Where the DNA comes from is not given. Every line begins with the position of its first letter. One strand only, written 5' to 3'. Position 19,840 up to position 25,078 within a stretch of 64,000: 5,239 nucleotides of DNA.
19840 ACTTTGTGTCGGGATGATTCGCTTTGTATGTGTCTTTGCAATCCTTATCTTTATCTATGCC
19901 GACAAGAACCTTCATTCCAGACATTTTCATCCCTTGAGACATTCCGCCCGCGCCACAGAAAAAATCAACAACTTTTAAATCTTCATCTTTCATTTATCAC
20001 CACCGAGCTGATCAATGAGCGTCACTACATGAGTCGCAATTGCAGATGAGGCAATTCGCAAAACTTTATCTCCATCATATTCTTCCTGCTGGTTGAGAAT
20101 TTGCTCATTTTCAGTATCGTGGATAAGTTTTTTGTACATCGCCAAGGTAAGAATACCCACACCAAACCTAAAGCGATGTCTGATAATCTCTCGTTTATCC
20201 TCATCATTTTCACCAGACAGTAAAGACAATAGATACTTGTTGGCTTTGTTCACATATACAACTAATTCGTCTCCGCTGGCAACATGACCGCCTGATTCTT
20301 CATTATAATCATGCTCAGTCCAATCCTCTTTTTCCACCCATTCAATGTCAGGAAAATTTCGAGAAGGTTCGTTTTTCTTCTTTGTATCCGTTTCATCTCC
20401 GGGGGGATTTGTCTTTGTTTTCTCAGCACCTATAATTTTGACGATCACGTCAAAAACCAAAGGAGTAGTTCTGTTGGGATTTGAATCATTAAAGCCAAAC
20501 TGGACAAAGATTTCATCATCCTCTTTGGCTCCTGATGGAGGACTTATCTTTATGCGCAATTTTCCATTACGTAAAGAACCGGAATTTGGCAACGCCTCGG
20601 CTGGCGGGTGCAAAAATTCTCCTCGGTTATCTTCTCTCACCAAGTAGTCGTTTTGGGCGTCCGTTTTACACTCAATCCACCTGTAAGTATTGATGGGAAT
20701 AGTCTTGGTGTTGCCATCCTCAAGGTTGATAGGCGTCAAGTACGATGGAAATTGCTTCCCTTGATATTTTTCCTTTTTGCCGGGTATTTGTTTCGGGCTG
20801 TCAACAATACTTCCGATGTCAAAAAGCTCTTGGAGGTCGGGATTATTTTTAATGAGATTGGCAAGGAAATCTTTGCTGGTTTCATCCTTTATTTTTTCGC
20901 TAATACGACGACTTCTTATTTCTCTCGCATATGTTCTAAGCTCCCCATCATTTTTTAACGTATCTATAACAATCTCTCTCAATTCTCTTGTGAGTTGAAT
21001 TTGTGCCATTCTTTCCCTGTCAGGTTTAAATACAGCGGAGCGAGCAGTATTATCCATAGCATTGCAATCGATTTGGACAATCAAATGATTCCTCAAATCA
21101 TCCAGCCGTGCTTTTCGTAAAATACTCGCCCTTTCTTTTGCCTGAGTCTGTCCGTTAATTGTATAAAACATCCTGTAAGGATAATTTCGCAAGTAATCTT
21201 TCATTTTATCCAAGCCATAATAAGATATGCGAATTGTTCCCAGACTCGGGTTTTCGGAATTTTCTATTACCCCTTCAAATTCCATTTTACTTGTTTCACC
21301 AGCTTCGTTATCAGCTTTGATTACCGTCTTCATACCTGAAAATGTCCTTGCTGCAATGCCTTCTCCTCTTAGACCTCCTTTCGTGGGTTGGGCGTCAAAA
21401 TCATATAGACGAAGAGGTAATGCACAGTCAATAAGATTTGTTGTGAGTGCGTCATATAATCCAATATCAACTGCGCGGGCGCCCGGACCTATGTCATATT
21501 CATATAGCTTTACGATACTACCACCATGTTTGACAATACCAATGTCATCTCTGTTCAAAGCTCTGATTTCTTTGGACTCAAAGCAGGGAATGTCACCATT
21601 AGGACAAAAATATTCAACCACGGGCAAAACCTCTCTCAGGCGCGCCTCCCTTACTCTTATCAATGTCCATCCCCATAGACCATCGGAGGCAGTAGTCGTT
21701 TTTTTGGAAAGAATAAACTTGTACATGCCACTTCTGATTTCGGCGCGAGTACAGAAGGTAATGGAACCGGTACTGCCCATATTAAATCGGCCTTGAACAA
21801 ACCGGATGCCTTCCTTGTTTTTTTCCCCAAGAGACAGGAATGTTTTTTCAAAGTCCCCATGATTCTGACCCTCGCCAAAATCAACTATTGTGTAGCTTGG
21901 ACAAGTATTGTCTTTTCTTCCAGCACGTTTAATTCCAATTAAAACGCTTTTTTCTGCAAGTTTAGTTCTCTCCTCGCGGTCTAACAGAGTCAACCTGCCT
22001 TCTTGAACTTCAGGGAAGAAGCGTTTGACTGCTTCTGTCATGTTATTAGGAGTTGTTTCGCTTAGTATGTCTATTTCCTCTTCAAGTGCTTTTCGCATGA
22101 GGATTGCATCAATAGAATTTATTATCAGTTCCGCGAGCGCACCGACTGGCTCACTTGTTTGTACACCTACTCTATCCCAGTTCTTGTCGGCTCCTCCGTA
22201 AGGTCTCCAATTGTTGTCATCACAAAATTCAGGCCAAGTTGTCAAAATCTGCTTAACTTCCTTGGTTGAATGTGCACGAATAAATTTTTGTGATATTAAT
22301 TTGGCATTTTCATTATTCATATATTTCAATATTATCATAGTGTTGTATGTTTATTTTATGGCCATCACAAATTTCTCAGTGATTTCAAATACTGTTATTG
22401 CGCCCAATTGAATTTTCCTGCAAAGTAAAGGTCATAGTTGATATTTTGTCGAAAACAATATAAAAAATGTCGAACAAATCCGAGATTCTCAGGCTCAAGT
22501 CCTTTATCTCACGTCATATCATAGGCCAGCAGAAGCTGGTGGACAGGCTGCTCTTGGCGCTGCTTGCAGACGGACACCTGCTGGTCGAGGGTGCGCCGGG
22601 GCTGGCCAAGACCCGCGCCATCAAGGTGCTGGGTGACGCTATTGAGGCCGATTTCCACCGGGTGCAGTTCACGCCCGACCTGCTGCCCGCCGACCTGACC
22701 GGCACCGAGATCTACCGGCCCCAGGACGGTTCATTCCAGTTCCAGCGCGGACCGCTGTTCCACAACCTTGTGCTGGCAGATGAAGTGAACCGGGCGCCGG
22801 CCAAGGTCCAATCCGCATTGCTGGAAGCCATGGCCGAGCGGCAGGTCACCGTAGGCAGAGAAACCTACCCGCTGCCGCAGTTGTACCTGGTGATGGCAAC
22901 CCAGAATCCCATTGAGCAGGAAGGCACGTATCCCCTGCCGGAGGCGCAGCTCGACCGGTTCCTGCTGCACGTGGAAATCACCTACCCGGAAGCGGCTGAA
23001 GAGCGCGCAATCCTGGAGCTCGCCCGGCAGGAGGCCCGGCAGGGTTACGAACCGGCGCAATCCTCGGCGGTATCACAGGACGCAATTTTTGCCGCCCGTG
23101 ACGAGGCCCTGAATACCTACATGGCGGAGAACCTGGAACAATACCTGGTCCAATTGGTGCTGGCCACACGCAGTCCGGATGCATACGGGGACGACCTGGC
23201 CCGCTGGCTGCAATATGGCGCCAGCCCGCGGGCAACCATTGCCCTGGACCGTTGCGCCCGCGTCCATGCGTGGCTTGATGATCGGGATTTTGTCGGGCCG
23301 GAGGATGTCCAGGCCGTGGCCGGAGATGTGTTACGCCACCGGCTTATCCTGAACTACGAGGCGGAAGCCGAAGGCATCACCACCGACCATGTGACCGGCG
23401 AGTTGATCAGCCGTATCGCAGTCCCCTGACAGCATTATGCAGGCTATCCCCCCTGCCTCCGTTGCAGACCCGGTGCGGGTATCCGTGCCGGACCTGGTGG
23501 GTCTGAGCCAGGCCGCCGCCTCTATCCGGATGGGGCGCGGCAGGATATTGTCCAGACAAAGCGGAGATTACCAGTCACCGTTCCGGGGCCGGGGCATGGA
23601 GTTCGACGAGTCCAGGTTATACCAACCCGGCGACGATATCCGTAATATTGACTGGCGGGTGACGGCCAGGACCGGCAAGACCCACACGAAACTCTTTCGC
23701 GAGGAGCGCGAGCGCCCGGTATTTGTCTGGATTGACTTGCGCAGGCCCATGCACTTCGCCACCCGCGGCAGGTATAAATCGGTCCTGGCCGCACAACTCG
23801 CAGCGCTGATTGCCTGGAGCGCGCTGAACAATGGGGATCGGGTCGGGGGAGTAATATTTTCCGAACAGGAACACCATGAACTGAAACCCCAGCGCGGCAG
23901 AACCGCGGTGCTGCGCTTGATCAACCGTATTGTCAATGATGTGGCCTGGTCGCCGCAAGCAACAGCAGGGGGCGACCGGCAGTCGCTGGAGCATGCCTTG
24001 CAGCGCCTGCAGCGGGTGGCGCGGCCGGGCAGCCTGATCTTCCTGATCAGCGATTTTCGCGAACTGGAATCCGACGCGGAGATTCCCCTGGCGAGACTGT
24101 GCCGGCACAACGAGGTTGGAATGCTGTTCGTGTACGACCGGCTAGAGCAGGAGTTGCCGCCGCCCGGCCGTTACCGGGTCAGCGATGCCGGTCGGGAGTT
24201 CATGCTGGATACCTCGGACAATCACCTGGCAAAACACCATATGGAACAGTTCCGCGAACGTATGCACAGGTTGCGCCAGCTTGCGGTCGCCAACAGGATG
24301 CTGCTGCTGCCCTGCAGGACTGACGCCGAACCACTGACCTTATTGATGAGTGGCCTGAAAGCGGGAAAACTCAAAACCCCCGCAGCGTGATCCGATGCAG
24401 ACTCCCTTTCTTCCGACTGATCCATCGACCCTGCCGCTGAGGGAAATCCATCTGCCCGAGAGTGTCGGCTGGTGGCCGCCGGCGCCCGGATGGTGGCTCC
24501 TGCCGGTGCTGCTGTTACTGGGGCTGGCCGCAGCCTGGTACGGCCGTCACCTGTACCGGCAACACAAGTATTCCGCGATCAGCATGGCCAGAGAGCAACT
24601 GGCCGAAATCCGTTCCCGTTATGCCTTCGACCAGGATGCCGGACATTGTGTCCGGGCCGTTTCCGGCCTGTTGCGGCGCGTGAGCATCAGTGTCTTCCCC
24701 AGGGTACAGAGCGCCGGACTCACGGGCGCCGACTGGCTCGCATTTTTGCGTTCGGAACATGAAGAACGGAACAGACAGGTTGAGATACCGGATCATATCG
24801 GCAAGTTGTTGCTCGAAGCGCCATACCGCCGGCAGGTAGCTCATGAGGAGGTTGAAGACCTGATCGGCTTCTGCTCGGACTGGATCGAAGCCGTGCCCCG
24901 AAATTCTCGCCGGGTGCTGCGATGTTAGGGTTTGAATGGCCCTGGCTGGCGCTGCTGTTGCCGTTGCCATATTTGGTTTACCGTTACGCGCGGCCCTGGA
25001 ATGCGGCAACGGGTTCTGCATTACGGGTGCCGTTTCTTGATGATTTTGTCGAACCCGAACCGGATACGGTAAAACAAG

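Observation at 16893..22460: Low-GC four-gene operon GHKL-Dcm-GHKL-Vsr: candidate uncharacterised methylation-coupled restriction/defense module with no recognisable restriction endonuclease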

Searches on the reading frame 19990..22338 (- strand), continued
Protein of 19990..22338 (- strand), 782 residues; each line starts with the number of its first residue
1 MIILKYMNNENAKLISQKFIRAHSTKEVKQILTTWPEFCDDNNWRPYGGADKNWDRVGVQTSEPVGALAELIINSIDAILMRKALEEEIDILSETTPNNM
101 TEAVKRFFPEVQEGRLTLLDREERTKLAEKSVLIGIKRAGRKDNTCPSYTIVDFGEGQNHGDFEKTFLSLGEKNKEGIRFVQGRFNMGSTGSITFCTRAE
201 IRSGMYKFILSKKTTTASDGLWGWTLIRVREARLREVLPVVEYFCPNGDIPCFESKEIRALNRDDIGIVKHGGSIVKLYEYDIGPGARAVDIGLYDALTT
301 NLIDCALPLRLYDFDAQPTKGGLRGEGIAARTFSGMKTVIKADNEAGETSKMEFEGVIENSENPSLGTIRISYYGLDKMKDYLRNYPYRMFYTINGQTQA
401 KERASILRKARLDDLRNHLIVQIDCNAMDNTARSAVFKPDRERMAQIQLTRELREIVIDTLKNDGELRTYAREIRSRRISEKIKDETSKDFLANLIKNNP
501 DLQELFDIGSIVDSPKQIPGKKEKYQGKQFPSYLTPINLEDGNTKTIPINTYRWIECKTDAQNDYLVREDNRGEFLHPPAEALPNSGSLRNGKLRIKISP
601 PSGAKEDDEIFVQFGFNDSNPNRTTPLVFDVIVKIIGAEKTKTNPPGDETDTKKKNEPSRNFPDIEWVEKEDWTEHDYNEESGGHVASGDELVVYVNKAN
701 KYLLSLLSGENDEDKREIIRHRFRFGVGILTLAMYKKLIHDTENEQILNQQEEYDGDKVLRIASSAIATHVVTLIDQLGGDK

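Call 99: search_protein_families(library=pfam, proteins=[L035:11591-13585:+, L029:12086-13201:+, L032:12062-12526:+, L022:12121-12720:+, L036:10978-13143:+, L036:10560-10934:+, L041:252-2096:+, L041:4440-6161:+, L019:10398-11117:+, L033:11567-12721:-], max_evalue=0.001)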
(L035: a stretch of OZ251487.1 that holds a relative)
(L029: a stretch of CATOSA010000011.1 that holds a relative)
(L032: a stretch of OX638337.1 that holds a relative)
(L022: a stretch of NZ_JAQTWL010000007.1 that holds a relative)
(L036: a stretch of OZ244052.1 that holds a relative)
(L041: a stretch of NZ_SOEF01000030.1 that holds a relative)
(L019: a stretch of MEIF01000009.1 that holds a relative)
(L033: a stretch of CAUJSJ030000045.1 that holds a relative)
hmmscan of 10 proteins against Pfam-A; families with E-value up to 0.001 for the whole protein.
L035:11591-13585:+ (665 aa): 6 families
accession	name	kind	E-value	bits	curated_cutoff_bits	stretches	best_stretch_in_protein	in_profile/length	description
PF00456.26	Transketolase_N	-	1.1e-162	541.1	22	1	5-334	3-334/334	Transketolase, thiamine diphosphate binding domain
PF02779.29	Transket_pyr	-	7.8e-52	175.9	27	1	354-525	2-173/174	Transketolase, pyrimidine binding domain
PF22613.1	Transketolase_C_1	-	5.8e-40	136.5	27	1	540-651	1-112/113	Transketolase-like TK C-terminal domain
PF02780.25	Transketolase_C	-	9.9e-12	45.3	25.9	1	541-656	1-124/124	Transketolase, C-terminal domain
PF00676.26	E1_dh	-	0.00029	20.3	22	1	109-232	96-208/300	Dehydrogenase E1 component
PF13292.11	DXP_synthase_N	-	0.00053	19.8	21.2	0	5-193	19-179/274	1-deoxy-D-xylulose-5-phosphate synthase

L029:12086-13201:+ (372 aa): 1 family
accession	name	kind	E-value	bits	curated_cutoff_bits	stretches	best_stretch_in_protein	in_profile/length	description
PF00268.27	Ribonuc_red_sm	-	4.4e-90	302.3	33.6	1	52-339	2-281/281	Ribonucleotide reductase, small chain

L032:12062-12526:+ (155 aa): 0 families

L022:12121-12720:+ (200 aa): 1 family
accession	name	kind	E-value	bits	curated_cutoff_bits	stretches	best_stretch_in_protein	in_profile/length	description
PF00589.27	Phage_integrase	-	2.1e-19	70.4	27.1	1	8-187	1-167/172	Phage integrase family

L036:10978-13143:+ (722 aa): 7 families
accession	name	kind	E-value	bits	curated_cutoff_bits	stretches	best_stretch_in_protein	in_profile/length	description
PF13328.12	HD_4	-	7.9e-45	152.8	27.2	1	48-196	2-155/156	HD domain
PF04607.23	RelA_SpoT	-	5.3e-41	139.9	27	1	255-365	1-112/113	Region found in RelA / SpoT proteins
PF02824.27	TGS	-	5.7e-15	55.5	22.2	1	406-465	1-60/60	TGS domain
PF01966.28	HD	-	2e-12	47.9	22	1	66-165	1-116/116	HD domain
PF13291.12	ACT_4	-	3.6e-11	44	27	1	642-710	3-72/80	ACT domain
PF19296.4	RelA_AH_RIS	-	4e-10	40.5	23.8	1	478-559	3-81/185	RelA/SpoT, AH and RIS domains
PF01842.31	ACT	-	2.7e-05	24.3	27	1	648-711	3-65/66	ACT domain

L036:10560-10934:+ (125 aa): 1 family
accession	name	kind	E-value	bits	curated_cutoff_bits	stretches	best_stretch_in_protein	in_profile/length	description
PF01192.27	RNA_pol_Rpb6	-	6.5e-19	68.1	26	1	8-59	1-52/53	RNA polymerase Rpb6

L041:252-2096:+ (615 aa): 5 families
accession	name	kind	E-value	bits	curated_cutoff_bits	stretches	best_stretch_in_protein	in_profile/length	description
PF18741.7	MTES_1575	-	4.2e-32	110.5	38.2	1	394-485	1-95/96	REase_MTES_1575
PF13087.12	AAA_12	-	7.2e-19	68.6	27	1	166-350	2-191/195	AAA domain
PF13086.12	AAA_11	-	9.7e-10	39.1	27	1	7-136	122-252/257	AAA domain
PF04480.18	DUF559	-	4.3e-05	23.8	20.6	1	406-486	32-108/109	Protein of unknown function (DUF559)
PF13604.12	AAA_30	-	0.00075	19.7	27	0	93-136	82-130/191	AAA domain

L041:4440-6161:+ (574 aa): 2 families
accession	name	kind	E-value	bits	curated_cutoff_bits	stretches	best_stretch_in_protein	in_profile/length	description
PF03235.19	GmrSD_N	-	2.7e-39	135.8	33.2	1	16-225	2-199/199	GmrSD restriction endonuclease, N-terminal domain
PF07510.16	GmrSD_C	-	2.2e-21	76.6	23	1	423-566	1-137/138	GmrSD restriction endonucleases, C-terminal domain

L019:10398-11117:+ (240 aa): 0 families

L033:11567-12721:- (385 aa): 1 family
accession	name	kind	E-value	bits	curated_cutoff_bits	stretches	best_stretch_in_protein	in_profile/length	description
PF13020.12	NOV_C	-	5.8e-22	78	22.1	1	266-362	1-89/91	Protein NO VEIN, C-terminal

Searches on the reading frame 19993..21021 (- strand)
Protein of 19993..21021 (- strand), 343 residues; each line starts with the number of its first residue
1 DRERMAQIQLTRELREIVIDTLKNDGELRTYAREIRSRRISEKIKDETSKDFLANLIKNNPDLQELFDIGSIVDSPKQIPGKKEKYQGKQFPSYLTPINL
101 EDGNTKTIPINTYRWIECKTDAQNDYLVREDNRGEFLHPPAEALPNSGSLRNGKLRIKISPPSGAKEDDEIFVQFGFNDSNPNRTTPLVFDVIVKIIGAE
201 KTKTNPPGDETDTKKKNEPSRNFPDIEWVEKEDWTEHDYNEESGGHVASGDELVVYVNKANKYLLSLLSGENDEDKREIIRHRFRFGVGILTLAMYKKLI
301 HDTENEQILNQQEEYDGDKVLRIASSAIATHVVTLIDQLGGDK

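Call 64: predict_structure(alignment_id=A5)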
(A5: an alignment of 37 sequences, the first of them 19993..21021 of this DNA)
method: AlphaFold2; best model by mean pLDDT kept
length: 343 residues; sequences in the alignment: 37
mean_pLDDT: 77.4   pTM: 0.48
mean pLDDT of the five models: 77.4, 77.2, 76.9, 76.0, 74.6
residues with pLDDT >= 90: 97; 70-90: 151; 50-70: 56; < 50: 39
segments of 3 or more residues with pLDDT < 50: 1-6, 71-82, 204-219, 309-311
pLDDT, mean of each block of 10 residues (from residue 1): 51 71 72 69 62 71 66 46 68 92 93 94 87 84 90 93 92 92 87 94 52 43 82 89 87 87 89 82 88 83 60 66 84 74 43
secondary structure, 60 per line:
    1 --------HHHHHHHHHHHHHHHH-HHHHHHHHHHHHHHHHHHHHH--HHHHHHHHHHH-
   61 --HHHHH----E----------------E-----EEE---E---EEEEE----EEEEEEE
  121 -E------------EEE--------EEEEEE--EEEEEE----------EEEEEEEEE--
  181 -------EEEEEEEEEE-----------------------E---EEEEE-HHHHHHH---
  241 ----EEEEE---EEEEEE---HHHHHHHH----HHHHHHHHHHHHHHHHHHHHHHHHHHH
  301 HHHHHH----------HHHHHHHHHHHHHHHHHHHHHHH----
elements in order: H9-24 H26-46 H49-59 H63-67 E95-97 E105-109 E114-120 E135-137 E146-151 E154-159 E170-178 E188-197 E225-229 H231-237 E245-249 E253-258 H262-269 H274-306 H317-339

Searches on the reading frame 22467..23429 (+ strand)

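Call 61: search_protein_families(library=pfam, proteins=[window:22467-23429:+], max_evalue=0.00001)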
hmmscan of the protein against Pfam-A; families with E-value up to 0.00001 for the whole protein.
window:22467-23429:+ (320 aa): 4 families
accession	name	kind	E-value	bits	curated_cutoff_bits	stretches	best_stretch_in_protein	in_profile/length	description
PF07726.17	AAA_3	-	2.5e-63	212.2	27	1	37-167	1-131/131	ATPase family associated with various cellular activities (AAA)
PF17863.7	AAA_lid_2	-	2.4e-21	75.7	22.7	1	248-309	9-70/74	AAA lid domain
PF20030.5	bpMoxR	-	6.5e-18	65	27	1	12-192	8-187/205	MoxR domain in the MoxR-vWA-beta-propeller ternary systems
PF07728.20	AAA_5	-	2e-10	41.3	22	1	37-165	1-139/139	AAA domain (dynein-related subfamily)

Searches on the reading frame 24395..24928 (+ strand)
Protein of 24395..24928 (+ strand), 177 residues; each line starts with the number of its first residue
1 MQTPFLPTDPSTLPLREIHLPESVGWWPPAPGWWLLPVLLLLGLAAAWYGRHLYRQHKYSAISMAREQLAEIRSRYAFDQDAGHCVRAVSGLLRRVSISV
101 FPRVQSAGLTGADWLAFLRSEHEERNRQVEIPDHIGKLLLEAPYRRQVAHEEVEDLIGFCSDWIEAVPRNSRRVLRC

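Call 61: search_protein_families(library=pfam, proteins=[window:24395-24928:+], max_evalue=0.00001)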
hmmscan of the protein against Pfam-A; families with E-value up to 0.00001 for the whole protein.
window:24395-24928:+ (177 aa): 1 family
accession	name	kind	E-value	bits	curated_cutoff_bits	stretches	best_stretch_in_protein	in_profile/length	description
PF14316.11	DUF4381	-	4e-38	131.4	27.2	1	14-165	2-144/145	Domain of unknown function (DUF4381)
